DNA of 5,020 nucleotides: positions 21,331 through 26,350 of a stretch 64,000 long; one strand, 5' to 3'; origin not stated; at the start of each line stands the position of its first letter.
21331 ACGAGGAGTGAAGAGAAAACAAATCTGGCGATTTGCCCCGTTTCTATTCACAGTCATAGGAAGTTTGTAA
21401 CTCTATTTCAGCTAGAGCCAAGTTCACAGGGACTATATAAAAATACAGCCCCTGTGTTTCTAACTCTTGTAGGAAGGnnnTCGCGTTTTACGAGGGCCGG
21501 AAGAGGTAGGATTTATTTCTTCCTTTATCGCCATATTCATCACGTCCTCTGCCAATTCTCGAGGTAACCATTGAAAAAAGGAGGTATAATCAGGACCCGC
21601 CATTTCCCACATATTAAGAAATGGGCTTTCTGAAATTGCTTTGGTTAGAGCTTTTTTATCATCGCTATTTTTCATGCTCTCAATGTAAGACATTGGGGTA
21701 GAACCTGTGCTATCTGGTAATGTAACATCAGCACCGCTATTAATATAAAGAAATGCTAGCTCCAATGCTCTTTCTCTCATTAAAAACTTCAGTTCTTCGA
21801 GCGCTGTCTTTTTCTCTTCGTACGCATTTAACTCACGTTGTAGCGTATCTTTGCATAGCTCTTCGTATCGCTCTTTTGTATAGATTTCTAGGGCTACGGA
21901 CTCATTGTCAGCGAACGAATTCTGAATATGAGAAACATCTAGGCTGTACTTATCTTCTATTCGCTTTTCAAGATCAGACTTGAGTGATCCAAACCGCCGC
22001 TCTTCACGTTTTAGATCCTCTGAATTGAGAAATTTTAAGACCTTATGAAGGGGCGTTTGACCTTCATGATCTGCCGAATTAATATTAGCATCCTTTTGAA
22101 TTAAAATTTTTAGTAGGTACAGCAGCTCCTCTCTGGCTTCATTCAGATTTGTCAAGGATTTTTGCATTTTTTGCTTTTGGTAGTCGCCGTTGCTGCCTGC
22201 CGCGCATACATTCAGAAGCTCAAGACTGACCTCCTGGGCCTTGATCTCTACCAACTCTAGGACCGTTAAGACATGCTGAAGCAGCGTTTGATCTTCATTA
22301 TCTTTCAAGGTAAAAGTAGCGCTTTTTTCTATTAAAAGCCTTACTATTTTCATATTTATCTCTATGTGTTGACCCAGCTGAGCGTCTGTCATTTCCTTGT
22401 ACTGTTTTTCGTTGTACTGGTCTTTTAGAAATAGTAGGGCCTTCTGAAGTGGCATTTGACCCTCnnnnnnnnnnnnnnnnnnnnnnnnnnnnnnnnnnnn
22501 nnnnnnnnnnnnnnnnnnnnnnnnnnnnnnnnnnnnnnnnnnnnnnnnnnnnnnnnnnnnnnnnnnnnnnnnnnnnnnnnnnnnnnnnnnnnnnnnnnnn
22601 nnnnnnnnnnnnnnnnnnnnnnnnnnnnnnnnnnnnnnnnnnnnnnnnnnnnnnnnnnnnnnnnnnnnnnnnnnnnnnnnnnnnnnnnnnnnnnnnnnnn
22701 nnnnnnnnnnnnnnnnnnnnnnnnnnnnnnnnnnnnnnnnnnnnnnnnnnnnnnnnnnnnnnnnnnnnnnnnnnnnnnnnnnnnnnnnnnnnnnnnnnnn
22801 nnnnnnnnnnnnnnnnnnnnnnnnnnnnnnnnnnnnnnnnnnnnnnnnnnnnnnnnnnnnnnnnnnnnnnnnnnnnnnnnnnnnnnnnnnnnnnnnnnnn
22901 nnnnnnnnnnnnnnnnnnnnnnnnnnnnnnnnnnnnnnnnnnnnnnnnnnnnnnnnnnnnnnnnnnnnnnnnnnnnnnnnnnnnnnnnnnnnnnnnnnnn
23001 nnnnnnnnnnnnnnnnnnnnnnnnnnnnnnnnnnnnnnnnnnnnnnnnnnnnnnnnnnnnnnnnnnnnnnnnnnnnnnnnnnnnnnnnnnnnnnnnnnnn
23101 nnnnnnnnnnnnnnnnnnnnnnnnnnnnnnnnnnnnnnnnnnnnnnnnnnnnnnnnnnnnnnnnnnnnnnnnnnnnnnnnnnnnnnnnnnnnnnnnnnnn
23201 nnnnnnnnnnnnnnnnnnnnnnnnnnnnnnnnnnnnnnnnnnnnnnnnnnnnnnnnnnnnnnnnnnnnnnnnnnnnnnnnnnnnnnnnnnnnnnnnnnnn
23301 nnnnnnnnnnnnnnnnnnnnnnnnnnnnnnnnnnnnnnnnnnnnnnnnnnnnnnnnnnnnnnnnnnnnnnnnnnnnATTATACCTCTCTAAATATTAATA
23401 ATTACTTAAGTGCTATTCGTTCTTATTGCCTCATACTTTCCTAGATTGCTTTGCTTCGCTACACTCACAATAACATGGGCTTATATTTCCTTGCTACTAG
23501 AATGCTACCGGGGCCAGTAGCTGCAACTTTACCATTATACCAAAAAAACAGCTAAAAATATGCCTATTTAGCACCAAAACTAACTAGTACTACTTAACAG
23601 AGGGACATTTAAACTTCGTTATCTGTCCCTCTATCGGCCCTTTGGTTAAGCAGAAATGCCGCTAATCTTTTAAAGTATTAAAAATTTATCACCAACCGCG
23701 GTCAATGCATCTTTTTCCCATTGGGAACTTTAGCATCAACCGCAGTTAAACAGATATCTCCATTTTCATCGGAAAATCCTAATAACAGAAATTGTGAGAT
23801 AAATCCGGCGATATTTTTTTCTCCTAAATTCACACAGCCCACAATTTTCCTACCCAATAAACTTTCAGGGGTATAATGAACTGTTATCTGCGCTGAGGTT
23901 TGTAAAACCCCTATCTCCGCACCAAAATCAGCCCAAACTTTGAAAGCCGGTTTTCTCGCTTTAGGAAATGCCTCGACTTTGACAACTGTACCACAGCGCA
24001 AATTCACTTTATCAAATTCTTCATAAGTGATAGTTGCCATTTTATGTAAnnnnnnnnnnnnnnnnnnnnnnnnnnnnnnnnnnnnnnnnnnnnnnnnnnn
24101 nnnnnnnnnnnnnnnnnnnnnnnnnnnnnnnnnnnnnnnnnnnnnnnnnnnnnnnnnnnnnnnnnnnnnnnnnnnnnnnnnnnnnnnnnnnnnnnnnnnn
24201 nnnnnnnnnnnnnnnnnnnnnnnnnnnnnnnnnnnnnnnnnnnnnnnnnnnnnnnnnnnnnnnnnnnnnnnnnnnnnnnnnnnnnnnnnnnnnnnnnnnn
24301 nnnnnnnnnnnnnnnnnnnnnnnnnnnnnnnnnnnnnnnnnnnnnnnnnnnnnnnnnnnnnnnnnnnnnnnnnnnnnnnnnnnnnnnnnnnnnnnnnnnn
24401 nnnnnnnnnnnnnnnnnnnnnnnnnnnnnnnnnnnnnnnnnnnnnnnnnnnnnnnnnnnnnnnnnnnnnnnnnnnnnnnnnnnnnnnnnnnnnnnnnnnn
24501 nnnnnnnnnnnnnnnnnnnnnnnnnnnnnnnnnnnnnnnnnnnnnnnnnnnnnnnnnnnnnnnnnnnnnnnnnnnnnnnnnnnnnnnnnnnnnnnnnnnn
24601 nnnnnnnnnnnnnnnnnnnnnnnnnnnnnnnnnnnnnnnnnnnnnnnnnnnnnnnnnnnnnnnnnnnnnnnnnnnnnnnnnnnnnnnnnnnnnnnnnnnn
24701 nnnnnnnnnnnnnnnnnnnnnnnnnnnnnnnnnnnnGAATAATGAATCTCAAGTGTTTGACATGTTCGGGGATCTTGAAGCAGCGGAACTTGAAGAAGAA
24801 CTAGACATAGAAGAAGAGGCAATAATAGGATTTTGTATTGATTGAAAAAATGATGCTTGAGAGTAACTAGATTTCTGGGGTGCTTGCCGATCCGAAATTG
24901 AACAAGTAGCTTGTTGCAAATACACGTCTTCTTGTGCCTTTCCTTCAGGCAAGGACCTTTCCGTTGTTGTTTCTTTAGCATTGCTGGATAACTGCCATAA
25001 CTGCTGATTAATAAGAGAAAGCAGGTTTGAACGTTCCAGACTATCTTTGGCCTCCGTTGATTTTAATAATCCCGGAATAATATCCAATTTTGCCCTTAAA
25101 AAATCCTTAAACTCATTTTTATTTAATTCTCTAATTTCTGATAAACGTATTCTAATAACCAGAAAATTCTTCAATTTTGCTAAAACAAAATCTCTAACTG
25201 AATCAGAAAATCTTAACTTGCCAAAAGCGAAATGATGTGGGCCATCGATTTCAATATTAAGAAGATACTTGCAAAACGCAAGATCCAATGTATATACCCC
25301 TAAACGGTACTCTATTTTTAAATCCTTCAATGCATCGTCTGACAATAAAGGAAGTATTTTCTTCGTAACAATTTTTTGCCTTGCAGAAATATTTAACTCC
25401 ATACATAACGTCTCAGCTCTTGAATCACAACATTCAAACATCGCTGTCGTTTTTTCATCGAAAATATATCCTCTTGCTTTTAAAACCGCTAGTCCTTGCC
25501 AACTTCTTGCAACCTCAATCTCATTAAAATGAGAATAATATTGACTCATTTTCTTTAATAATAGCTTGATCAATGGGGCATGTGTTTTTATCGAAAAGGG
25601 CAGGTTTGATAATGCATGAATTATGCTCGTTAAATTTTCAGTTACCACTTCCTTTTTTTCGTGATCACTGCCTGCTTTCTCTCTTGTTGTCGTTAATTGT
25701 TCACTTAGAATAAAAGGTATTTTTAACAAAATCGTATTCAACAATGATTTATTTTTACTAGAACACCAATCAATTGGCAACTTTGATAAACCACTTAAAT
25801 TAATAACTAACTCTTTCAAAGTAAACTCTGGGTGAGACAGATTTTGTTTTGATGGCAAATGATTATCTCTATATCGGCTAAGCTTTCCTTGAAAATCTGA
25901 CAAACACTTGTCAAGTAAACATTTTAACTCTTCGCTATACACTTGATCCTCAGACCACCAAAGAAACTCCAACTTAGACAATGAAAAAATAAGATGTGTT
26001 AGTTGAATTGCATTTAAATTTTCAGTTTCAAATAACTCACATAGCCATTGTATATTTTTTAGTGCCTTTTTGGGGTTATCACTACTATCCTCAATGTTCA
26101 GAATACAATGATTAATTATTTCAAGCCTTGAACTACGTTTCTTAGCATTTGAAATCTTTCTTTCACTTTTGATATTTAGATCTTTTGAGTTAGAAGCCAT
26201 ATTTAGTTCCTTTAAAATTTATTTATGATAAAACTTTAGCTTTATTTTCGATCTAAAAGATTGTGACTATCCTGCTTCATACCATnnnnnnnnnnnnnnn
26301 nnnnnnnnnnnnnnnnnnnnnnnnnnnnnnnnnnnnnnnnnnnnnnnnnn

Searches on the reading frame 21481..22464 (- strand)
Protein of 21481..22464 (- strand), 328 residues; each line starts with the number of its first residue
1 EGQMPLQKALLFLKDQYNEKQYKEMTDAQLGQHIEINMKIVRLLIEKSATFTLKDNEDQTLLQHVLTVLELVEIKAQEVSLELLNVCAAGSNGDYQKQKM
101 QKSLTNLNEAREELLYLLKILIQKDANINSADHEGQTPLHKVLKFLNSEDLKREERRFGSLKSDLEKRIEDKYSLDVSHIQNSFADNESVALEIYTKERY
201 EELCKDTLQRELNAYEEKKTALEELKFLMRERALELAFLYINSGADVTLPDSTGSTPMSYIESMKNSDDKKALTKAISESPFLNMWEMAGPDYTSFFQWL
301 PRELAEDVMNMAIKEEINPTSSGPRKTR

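Call 16: find_related_loci(query=window:21481-22464:-, collection=genome_contigs, flank=6000)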
Query window:21481-22464:- (328 aa) in genome_contigs; peptide patterns used: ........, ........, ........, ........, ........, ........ (x = any residue, [..] = any of these).
49 stretches matched a pattern; 3 encode a relative of the query (tblastn E <= 1e-3); 2 distinct loci.
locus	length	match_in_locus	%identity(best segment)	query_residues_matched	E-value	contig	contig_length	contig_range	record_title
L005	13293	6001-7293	74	1-328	6e-163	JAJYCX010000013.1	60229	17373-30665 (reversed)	MAG: Proteobacteria bacterium isolate BP9.bin76 NODE_708_length_60229_cov_2.836245, whole genome shotgun sequence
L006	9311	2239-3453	29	38-263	2e-9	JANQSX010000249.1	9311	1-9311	MAG: Bdellovibrionales bacterium isolate IP30b_bin.7 k99_2052463, whole genome shotgun sequence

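Call 28: find_related_loci(query=window:21481-22464:-, collection=metagenome_contigs, flank=6000)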
Query window:21481-22464:- (328 aa) in metagenome_contigs; peptide patterns used: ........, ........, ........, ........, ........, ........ (x = any residue, [..] = any of these).
106 stretches matched a pattern, but none encodes a relative of the query by tblastn (E <= 1e-3).

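Call 47: search_protein_representatives(protein=window:21481-22464:-)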
Query: 328 residues. Proteins with E-value up to 0.001 (for the whole library): 4828; up to 1e-10: 323; up to 1e-30: 4. The best 150 are listed.
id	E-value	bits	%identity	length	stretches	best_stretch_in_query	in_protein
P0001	1.8e-209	710.5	80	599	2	1-328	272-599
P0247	7.3e-36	140.7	41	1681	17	98-142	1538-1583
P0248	9.9e-36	140.2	37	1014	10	39-183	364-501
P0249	4.0e-35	138.2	36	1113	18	117-170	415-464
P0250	1.5e-27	113.4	31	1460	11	37-147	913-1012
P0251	2.3e-27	112.8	33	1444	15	40-147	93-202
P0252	3.8e-25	105.5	39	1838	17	205-260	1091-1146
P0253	8.2e-25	104.4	35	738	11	37-143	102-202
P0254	1.7e-24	103.4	38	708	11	117-142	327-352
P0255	4.1e-23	98.8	35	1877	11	110-148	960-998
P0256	1.6e-22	96.9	38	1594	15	77-147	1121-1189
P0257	4.3e-22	95.5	43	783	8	81-148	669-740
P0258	2.4e-21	93.1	29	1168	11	39-141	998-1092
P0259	3.6e-21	92.5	38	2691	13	120-152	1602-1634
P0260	8.1e-21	91.3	35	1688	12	83-149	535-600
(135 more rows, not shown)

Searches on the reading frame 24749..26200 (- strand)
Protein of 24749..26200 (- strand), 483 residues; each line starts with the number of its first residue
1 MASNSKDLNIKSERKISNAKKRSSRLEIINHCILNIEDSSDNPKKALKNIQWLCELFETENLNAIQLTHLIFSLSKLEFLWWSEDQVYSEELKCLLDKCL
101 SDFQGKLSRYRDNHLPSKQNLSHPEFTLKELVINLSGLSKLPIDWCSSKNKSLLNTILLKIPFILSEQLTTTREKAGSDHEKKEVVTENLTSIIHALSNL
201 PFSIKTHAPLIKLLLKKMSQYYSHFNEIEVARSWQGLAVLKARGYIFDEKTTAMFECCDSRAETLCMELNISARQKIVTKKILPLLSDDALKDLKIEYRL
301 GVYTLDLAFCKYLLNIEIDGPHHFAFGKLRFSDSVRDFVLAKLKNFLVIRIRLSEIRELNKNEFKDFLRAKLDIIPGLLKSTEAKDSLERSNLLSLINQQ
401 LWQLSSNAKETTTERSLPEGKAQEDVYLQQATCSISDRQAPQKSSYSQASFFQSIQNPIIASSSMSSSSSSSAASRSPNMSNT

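Call 31: search_protein_families(library=pfam, proteins=[window:24749-26200:-], max_evalue=0.001)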
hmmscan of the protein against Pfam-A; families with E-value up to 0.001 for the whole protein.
window:24749-26200:- (483 aa): 1 family
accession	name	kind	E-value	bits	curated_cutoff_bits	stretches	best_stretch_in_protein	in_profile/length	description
PF04480.18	DUF559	-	0.00087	19.6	20.6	0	276-359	15-96/109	Protein of unknown function (DUF559)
